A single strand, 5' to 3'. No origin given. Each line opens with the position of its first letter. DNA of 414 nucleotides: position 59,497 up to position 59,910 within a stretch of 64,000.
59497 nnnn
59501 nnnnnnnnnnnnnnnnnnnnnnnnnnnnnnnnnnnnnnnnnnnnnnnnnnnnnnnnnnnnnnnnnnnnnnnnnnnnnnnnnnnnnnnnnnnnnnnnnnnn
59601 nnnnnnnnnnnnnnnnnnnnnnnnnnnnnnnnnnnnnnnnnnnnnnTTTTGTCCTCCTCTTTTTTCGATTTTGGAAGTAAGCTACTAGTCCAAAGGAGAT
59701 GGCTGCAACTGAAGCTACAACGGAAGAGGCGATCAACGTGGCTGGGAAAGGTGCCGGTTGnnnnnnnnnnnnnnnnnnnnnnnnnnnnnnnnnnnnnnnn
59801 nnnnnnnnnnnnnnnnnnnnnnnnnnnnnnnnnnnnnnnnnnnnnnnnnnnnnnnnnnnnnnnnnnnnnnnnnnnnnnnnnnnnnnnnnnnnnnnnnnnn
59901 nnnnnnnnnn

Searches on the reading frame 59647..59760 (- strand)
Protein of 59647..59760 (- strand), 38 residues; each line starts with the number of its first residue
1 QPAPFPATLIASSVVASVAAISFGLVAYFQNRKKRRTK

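Call 31: search_protein_families(library=ncbifam, proteins=[window:59647-59760:-], max_evalue=10)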
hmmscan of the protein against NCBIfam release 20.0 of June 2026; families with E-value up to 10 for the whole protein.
seq(38 aa): 4 families
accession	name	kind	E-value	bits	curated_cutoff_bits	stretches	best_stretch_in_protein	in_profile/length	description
NF045534.1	small_EYxxD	equivalog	0.008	15.9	29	1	13-36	14-36/37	EYxxD motif small membrane protein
NF047378.1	photo_II_Psb35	equivalog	0.045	13.3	40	1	9-32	4-27/46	photosystem II assembly protein Psb35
NF041477.1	YnaM_YnfT_fam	subfamily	0.079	13.3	35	1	7-26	2-22/34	YnaM/YnfT family protein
NF033507.3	Loki-CTERM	subfamily_domain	0.27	11.6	19.9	1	21-36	11-26/27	Loki-CTERM sorting domain-containing protein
